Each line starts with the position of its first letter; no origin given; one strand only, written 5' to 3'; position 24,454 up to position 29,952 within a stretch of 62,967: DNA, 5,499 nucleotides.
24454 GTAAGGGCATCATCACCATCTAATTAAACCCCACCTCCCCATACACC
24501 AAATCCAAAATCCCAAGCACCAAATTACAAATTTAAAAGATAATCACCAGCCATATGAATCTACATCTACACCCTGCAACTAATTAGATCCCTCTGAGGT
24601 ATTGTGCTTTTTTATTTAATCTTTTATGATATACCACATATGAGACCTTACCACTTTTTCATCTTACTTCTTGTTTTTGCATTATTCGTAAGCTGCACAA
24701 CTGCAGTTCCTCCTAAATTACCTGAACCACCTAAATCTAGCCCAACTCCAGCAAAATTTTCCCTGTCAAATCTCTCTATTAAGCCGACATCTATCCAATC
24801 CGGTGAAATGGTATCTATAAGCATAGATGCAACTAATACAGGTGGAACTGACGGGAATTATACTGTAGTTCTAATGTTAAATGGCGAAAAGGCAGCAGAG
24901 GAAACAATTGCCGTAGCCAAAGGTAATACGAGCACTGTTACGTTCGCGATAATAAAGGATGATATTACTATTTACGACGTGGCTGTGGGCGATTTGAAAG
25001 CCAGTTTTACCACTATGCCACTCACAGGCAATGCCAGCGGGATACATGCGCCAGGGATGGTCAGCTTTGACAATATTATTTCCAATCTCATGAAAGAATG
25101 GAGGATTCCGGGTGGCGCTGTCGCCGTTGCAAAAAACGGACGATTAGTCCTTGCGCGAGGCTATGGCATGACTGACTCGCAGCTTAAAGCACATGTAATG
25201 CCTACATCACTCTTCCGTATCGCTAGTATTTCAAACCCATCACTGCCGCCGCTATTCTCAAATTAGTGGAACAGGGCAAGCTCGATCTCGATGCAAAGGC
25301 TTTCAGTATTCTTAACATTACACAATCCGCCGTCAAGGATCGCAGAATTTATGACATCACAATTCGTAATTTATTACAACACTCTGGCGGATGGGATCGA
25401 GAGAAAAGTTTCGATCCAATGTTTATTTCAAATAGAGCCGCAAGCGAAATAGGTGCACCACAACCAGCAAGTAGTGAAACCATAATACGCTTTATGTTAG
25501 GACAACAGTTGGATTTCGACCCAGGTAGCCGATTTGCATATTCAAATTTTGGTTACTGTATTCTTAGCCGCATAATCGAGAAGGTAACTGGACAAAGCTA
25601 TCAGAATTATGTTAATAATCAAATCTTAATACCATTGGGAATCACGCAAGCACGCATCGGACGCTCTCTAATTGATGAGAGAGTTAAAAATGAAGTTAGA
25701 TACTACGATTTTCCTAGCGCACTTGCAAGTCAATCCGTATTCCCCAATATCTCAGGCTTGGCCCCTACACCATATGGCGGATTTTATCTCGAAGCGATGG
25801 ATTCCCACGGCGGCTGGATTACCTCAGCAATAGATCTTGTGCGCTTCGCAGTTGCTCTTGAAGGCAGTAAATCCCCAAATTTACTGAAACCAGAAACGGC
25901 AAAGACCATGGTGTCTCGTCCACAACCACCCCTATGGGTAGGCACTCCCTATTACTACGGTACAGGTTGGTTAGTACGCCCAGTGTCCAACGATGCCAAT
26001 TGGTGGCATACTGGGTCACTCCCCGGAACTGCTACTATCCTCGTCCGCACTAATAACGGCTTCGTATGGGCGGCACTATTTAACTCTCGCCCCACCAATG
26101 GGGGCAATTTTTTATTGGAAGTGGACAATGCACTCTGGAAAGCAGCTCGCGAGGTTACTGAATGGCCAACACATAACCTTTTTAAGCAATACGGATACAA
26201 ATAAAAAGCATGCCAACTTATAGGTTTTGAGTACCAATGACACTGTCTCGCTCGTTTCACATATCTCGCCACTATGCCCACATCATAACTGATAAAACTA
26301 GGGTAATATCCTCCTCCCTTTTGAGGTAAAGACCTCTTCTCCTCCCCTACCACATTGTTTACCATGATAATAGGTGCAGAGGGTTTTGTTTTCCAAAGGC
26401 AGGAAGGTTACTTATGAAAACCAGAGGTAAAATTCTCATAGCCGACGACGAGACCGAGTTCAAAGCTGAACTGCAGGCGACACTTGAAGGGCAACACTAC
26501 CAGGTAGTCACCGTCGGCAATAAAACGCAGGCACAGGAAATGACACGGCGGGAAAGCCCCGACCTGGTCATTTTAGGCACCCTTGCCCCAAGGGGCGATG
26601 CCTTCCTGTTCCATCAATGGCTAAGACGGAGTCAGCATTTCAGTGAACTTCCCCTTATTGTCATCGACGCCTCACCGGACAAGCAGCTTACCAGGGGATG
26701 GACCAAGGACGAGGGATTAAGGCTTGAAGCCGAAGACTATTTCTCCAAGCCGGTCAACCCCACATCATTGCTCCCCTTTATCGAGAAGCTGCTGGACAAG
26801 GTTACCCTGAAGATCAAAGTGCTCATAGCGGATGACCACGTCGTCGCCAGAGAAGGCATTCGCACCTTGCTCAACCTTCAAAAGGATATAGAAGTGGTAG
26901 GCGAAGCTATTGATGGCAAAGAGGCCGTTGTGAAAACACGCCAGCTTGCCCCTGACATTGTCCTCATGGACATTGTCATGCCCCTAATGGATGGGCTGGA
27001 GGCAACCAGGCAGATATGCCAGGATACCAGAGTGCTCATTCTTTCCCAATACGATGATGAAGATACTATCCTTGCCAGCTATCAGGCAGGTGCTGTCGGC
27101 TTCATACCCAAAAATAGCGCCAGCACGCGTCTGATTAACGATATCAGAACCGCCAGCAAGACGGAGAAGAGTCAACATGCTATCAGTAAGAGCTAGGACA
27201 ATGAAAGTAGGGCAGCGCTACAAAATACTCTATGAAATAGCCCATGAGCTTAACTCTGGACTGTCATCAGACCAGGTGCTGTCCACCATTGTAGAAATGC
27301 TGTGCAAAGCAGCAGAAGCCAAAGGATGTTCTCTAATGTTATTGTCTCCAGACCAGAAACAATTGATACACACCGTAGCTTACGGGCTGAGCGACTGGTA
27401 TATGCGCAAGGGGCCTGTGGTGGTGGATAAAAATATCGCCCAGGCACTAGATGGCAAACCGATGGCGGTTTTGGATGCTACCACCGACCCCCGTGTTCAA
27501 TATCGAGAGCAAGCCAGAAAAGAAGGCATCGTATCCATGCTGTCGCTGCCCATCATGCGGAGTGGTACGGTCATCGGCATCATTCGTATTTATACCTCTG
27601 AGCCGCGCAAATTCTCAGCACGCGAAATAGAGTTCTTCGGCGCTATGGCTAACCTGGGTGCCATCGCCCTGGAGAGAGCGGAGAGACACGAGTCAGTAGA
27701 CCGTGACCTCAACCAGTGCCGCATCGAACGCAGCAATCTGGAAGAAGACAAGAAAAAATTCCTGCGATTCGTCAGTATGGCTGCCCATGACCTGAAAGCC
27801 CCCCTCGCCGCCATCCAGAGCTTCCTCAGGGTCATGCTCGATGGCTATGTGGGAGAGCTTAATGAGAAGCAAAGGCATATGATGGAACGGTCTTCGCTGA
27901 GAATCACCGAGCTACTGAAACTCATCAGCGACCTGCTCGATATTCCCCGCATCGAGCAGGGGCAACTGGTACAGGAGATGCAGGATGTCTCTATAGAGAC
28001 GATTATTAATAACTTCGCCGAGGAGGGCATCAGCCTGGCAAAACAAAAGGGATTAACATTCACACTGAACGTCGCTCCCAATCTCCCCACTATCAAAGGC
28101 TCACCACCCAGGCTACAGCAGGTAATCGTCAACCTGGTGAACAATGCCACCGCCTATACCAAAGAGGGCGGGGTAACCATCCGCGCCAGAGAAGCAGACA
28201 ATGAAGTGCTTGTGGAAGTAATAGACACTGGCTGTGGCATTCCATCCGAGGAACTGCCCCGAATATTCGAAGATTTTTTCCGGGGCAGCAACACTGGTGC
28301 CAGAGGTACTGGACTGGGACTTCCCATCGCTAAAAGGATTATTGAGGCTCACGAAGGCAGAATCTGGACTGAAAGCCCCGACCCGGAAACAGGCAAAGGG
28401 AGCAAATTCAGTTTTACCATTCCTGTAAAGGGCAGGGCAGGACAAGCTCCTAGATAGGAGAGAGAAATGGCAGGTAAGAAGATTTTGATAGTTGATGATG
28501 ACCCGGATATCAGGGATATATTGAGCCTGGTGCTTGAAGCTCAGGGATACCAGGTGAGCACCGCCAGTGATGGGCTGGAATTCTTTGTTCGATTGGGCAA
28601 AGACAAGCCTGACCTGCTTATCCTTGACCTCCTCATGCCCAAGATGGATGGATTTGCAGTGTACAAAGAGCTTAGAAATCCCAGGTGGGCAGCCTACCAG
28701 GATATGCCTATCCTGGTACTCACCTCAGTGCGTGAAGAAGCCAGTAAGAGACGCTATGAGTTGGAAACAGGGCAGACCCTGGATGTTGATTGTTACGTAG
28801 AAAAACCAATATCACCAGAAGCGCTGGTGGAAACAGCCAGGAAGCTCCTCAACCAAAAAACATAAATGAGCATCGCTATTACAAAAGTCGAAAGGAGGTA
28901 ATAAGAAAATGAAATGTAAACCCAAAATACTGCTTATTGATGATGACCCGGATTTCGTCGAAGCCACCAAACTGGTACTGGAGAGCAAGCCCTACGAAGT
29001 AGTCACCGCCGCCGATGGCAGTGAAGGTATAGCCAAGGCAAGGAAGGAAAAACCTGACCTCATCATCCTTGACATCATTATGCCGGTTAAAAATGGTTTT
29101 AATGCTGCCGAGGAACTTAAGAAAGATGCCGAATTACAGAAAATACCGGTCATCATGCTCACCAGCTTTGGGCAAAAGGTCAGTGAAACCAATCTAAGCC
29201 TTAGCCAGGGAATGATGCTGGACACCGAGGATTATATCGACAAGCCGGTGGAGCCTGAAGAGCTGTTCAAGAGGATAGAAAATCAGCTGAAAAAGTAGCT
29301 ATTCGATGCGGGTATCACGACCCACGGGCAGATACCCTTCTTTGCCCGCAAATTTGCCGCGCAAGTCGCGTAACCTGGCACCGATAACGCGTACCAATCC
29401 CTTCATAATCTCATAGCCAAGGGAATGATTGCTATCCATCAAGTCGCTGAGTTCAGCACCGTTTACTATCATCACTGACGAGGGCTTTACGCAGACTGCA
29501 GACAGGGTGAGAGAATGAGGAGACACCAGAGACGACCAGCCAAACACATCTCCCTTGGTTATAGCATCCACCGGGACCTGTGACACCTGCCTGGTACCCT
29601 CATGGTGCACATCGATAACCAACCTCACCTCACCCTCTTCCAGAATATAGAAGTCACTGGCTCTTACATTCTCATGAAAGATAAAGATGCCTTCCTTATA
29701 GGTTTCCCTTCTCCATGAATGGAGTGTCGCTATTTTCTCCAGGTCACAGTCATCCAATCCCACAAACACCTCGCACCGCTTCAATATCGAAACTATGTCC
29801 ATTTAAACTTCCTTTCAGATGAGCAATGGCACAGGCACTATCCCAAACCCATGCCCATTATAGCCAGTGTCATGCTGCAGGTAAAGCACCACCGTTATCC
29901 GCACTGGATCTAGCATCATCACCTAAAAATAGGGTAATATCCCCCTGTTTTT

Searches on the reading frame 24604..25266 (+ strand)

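Call 11: search_protein_families(library=pfam, proteins=[window:24604-25266:+], max_evalue=0.001)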
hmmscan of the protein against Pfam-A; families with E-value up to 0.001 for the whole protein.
window:24604-25266:+ (220 aa): 1 family
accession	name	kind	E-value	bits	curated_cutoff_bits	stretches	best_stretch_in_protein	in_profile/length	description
PF00144.29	Beta-lactamase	-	2.7e-10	40.4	27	1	155-210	1-56/329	Beta-lactamase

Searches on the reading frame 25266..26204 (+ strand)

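Call 11: search_protein_families(library=pfam, proteins=[window:25266-26204:+], max_evalue=0.001)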
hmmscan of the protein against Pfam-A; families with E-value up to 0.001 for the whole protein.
window:25266-26204:+ (312 aa): 1 family
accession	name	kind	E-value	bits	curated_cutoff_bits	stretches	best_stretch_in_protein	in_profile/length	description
PF00144.29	Beta-lactamase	-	1.9e-37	129.6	27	1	2-279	69-315/329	Beta-lactamase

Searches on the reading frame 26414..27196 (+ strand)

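Call 11: search_protein_families(library=pfam, proteins=[window:26414-27196:+], max_evalue=0.001)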
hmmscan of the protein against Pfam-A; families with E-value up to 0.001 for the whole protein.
window:26414-27196:+ (260 aa): 1 family
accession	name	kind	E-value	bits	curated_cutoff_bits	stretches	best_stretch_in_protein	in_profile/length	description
PF00072.30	Response_reg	-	5.5e-40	136.4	30.2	2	136-244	1-110/111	Response regulator receiver domain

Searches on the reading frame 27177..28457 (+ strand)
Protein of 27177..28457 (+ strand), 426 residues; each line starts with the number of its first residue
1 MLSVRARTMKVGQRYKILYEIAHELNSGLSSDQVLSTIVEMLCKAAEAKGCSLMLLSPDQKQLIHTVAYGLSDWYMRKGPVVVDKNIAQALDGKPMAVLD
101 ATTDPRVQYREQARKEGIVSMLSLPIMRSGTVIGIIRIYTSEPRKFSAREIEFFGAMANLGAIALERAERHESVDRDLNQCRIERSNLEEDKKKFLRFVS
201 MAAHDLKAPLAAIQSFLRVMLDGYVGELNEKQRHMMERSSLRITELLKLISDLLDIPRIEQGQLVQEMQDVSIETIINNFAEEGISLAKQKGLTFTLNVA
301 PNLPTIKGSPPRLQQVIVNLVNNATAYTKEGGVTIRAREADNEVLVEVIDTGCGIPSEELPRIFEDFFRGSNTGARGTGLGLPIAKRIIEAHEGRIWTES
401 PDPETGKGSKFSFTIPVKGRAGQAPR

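Call 11: search_protein_families(library=pfam, proteins=[window:27177-28457:+], max_evalue=0.001)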
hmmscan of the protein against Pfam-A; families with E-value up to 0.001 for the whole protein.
window:27177-28457:+ (426 aa): 5 families
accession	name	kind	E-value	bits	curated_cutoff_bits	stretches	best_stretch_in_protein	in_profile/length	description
PF02518.31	HATPase_c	-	2.3e-29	102.5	26.4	1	309-418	2-110/111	Histidine kinase-, DNA gyrase B-, and HSP90-like ATPase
PF01590.32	GAF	-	4.1e-16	60.2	22.4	1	32-165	3-133/133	GAF domain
PF13185.12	GAF_2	-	7.2e-15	55.8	28.6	1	30-166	3-136/136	GAF domain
PF00512.31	HisKA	-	1.4e-13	51.1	26.9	1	197-262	4-66/66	His Kinase A (phospho-acceptor) domain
PF13492.12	GAF_3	-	7.2e-11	43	27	1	31-167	2-129/129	GAF domain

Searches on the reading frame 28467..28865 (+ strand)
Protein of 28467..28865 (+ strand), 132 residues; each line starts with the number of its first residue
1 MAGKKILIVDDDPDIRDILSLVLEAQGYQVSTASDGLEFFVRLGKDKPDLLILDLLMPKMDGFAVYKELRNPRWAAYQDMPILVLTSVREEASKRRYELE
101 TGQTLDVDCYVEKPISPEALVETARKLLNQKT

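Call 11: search_protein_families(library=pfam, proteins=[window:28467-28865:+], max_evalue=0.001)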
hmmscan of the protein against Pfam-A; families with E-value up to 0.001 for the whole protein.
window:28467-28865:+ (132 aa): 1 family
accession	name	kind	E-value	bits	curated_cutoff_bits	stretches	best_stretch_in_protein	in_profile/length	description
PF00072.30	Response_reg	-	9.7e-24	84.1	30.2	1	6-124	1-110/111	Response regulator receiver domain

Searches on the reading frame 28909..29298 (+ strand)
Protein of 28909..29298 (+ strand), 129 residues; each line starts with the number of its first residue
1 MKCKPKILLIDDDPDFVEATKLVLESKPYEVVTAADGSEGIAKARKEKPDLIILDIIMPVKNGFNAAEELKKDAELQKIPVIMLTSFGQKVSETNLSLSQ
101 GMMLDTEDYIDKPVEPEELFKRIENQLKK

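Call 11: search_protein_families(library=pfam, proteins=[window:28909-29298:+], max_evalue=0.001)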
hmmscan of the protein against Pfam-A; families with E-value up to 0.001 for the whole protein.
window:28909-29298:+ (129 aa): 1 family
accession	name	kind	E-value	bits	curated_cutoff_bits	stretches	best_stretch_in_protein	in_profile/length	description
PF00072.30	Response_reg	-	8.8e-25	87.5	30.2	1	7-124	1-111/111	Response regulator receiver domain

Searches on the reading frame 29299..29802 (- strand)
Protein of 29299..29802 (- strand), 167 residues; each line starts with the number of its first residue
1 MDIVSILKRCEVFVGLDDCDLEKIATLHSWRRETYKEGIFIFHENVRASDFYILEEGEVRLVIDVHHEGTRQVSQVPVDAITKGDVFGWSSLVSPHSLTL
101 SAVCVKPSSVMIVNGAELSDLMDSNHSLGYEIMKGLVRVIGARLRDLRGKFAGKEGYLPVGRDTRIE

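Call 11: search_protein_families(library=pfam, proteins=[window:29299-29802:-], max_evalue=0.001)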
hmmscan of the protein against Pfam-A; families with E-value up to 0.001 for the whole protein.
window:29299-29802:- (167 aa): 1 family
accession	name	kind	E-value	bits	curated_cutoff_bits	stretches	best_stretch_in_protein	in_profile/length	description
PF00027.35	cNMP_binding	-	4e-12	46.4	27.5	1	33-125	2-89/89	Cyclic nucleotide-binding domain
